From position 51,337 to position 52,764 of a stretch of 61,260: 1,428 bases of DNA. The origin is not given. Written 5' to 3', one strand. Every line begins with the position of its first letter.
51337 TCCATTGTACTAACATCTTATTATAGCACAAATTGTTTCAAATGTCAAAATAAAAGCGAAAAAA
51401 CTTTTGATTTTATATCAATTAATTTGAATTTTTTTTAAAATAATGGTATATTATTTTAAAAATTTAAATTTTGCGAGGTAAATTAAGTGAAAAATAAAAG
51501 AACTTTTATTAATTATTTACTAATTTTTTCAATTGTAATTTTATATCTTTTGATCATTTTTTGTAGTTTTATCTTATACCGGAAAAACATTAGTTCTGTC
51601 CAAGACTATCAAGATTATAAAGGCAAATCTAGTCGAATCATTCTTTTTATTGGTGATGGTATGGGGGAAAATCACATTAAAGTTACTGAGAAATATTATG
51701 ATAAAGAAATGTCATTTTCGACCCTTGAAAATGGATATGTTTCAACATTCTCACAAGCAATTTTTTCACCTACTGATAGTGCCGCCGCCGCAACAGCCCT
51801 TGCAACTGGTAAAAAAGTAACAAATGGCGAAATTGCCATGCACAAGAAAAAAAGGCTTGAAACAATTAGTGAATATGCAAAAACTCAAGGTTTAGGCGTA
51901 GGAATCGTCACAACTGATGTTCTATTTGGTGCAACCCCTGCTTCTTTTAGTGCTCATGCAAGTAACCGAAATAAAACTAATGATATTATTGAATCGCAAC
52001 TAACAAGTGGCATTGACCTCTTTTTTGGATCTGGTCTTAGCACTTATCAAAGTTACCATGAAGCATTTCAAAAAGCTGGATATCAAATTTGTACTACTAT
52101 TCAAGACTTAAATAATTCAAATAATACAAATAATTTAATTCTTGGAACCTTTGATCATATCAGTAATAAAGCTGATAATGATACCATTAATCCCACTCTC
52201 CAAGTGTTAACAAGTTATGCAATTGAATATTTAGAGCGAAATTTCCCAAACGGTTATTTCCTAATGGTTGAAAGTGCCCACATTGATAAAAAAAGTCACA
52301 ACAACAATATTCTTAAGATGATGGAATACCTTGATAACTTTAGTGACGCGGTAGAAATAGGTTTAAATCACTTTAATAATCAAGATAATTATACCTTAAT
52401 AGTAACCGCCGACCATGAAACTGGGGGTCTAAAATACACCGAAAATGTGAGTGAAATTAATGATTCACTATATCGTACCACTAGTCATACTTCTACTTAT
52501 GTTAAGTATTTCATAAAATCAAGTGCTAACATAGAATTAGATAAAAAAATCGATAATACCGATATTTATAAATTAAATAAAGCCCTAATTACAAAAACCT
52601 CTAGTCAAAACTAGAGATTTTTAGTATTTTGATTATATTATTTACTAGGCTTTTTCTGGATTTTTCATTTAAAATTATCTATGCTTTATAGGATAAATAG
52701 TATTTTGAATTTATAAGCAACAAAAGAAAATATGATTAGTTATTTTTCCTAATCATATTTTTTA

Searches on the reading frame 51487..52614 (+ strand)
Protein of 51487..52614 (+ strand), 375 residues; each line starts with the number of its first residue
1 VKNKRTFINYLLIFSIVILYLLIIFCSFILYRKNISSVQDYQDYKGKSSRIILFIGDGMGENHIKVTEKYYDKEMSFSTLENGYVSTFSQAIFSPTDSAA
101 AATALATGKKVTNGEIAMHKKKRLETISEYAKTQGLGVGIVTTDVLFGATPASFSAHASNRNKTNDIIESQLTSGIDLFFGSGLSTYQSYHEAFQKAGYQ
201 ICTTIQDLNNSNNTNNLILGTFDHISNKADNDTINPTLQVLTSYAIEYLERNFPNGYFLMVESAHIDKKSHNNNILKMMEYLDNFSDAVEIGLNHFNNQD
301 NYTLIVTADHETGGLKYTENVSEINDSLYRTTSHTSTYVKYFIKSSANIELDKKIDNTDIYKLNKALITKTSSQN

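Call 63: search_protein_families(library=ncbifam, proteins=[window:51487-52614:+], max_evalue=1e-20)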
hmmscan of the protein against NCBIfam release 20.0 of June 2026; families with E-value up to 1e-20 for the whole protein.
window:51487-52614:+ (375 aa): 1 family
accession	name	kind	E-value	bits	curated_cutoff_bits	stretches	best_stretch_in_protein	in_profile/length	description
NF007810.0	PRK10518.1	equivalog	2.3e-29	102.5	540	0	47-162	70-196/482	alkaline phosphatase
